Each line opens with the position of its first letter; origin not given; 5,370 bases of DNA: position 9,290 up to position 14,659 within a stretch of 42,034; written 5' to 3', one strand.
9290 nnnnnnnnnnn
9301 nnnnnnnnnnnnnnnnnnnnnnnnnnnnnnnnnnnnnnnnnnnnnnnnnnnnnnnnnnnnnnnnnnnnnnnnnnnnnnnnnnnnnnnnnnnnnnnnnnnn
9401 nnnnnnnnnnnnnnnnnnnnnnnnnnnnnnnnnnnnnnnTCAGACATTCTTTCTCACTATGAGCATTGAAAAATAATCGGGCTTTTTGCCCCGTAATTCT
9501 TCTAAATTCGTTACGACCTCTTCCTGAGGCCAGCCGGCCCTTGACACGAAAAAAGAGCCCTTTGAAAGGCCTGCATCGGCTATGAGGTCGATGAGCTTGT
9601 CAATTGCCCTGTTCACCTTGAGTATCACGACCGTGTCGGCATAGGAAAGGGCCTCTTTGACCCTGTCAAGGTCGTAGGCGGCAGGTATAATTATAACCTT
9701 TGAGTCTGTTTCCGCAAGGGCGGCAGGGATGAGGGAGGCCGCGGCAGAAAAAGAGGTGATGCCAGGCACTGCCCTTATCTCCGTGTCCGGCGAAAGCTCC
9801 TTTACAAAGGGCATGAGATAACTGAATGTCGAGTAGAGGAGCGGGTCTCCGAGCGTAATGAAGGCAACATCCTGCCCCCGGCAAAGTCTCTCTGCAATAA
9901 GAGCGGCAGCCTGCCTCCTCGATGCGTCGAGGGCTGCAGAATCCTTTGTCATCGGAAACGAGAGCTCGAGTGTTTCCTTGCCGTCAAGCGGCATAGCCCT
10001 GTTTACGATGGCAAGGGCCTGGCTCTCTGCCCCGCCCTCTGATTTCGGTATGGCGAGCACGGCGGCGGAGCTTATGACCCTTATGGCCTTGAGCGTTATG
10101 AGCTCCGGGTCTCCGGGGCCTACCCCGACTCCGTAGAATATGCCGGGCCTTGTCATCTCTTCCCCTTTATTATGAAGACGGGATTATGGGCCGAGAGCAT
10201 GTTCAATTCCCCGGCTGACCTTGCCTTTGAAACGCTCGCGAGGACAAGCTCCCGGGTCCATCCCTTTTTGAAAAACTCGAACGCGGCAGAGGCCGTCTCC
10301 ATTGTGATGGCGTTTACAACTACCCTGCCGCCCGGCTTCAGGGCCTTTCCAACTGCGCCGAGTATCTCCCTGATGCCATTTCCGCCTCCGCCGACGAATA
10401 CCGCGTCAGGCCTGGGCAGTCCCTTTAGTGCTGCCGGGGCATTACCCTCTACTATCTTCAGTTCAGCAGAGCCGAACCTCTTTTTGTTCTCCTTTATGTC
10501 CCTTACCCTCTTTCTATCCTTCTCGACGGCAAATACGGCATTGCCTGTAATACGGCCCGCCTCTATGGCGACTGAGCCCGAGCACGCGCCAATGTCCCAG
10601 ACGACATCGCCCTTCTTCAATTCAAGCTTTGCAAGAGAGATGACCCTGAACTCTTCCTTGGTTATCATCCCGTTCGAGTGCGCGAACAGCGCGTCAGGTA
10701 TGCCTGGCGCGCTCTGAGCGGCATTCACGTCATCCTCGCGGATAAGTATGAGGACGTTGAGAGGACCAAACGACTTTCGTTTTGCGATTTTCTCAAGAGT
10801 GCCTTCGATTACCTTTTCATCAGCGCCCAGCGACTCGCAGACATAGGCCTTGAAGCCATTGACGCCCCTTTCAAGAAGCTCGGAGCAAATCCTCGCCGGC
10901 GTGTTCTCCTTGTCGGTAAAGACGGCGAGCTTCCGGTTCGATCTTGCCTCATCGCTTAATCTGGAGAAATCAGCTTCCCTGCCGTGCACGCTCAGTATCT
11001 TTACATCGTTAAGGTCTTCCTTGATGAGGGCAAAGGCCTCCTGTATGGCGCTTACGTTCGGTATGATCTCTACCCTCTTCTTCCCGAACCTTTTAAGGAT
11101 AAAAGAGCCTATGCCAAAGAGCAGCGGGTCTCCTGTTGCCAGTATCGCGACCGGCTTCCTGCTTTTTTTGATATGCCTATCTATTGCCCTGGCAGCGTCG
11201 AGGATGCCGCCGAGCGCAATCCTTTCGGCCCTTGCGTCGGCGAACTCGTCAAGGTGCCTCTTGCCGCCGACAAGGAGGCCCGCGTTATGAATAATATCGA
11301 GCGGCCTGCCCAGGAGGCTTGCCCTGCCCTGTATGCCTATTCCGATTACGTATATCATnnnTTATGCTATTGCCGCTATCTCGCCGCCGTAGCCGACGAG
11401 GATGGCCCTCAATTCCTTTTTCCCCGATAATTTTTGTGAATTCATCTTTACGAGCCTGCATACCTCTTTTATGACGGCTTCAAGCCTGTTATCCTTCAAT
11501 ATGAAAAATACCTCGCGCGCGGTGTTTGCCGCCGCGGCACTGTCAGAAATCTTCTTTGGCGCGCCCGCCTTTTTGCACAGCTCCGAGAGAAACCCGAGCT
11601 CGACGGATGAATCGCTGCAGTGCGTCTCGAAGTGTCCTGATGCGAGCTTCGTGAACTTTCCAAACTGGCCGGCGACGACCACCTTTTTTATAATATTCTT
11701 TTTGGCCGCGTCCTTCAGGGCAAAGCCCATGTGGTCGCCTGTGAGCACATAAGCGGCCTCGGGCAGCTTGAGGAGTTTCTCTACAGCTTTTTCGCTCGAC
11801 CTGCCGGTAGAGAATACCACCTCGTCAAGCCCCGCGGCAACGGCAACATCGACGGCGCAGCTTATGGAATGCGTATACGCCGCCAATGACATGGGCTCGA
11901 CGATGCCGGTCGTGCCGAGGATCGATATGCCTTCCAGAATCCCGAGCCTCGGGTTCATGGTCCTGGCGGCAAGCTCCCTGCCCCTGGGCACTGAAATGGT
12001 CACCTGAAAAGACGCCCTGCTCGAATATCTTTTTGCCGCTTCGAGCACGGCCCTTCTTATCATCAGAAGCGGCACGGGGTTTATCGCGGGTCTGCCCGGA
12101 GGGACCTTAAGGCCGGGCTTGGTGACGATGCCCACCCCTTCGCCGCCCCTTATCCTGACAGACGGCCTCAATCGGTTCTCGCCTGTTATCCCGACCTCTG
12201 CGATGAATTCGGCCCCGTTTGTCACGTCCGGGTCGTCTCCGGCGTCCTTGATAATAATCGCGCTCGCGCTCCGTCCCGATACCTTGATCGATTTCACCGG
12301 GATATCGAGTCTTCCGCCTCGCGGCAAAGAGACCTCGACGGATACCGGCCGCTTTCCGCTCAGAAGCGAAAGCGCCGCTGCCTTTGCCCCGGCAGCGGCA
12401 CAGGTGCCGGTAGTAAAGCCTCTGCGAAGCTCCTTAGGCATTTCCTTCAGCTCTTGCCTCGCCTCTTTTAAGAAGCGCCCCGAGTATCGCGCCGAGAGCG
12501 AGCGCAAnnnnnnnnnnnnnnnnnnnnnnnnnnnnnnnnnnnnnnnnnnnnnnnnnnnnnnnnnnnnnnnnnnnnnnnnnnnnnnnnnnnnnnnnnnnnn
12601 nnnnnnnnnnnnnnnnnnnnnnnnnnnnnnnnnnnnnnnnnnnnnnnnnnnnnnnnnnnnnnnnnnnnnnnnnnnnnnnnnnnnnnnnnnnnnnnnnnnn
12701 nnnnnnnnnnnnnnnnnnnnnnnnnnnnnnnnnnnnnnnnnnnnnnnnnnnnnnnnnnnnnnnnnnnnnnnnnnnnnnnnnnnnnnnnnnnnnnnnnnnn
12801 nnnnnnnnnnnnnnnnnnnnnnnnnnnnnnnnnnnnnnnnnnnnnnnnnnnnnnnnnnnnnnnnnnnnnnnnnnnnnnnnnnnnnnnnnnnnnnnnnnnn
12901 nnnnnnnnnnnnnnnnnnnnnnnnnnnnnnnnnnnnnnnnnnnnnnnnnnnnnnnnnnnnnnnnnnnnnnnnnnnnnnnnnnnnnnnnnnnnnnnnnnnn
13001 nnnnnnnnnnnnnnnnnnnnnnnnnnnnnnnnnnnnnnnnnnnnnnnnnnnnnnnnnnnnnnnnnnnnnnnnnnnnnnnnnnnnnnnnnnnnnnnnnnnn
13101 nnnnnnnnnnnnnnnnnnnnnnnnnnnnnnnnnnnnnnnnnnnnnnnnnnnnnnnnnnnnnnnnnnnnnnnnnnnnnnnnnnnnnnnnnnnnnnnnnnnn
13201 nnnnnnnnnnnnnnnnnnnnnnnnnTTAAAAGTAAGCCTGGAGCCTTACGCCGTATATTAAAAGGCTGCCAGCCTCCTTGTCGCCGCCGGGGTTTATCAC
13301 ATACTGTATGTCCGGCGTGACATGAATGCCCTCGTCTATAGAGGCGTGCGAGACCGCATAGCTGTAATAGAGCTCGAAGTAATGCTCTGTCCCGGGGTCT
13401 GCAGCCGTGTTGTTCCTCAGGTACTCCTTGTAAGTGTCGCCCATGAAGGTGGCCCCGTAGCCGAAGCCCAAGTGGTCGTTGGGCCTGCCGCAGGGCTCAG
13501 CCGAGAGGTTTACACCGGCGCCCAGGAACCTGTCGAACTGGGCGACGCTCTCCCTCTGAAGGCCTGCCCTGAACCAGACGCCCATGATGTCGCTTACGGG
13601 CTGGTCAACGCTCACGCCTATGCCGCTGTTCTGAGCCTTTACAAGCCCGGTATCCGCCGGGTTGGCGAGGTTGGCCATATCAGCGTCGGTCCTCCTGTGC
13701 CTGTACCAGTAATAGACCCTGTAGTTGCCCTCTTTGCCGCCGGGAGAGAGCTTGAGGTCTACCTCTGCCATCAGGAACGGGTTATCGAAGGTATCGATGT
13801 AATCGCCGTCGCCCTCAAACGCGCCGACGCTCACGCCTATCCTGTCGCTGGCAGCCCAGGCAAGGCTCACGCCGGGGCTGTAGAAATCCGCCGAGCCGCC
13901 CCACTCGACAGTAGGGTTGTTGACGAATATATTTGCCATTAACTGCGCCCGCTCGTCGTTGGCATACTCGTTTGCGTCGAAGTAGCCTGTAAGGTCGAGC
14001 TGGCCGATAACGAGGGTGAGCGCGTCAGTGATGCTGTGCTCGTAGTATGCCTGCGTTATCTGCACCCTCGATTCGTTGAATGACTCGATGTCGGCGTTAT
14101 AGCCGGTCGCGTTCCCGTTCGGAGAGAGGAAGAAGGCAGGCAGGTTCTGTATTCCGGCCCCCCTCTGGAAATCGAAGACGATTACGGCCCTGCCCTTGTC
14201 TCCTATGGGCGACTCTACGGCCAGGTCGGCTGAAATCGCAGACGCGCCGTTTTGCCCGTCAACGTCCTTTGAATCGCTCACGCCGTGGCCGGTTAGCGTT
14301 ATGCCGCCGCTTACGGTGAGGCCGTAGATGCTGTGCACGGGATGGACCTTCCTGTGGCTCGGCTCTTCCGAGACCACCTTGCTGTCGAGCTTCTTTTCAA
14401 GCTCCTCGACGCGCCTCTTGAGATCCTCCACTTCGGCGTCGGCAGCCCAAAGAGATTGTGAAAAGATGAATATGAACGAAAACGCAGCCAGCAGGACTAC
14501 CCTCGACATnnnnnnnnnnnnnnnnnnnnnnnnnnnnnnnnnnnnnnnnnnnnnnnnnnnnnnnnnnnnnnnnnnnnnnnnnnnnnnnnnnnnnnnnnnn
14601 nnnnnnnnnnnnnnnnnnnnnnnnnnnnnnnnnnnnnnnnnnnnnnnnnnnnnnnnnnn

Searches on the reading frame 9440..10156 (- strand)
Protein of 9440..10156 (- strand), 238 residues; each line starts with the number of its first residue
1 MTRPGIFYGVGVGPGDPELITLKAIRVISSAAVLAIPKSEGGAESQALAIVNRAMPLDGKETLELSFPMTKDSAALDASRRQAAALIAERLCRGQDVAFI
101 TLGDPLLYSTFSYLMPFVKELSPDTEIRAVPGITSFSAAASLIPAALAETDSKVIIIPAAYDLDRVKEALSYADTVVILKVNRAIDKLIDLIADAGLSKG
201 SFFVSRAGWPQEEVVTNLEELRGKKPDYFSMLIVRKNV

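Call 69: search_protein_families(library=pfam, proteins=[window:9440-10156:-], max_evalue=0.00001)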
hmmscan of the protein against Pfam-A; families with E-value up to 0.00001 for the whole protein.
window:9440-10156:- (238 aa): 1 family
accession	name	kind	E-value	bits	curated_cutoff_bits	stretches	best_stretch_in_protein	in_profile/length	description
PF00590.25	TP_methylase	-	7.5e-47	160.4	27.8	1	7-221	2-211/212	Tetrapyrrole (Corrin/Porphyrin) Methylases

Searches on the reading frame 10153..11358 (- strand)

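Call 69: search_protein_families(library=pfam, proteins=[window:10153-11358:-], max_evalue=0.00001)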
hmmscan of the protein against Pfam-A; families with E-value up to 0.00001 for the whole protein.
window:10153-11358:- (401 aa): 1 family
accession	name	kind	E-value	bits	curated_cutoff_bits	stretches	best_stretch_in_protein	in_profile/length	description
PF00590.25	TP_methylase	-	1.7e-22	80.8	27.8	1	1-191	1-211/212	Tetrapyrrole (Corrin/Porphyrin) Methylases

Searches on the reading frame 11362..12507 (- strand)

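Call 69: search_protein_families(library=pfam, proteins=[window:11362-12507:-], max_evalue=0.00001)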
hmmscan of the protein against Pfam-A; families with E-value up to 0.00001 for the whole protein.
window:11362-12507:- (381 aa): 1 family
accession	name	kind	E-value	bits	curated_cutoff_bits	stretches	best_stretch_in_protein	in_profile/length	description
PF01888.22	CbiD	-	1e-91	307.2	25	1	27-291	1-254/254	CbiD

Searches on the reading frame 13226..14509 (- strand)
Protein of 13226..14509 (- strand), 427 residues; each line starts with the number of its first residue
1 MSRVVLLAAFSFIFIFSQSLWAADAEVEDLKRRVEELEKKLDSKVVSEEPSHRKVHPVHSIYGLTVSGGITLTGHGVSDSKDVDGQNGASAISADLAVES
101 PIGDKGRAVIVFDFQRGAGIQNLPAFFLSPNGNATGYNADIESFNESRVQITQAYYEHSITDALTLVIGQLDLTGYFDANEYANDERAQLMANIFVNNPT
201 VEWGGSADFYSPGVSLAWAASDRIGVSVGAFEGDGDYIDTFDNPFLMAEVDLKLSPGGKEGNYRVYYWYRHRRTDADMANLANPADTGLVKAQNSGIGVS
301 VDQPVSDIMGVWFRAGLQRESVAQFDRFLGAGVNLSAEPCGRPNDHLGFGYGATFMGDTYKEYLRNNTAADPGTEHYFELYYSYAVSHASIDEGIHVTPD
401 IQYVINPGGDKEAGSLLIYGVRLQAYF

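Call 69: search_protein_families(library=pfam, proteins=[window:13226-14509:-], max_evalue=0.00001)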
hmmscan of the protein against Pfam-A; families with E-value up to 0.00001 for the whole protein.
window:13226-14509:- (427 aa): 1 family
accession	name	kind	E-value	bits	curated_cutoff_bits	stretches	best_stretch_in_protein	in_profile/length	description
PF04966.18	OprB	-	1.3e-31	110.7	22.9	1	143-427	58-372/372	Carbohydrate-selective porin, OprB family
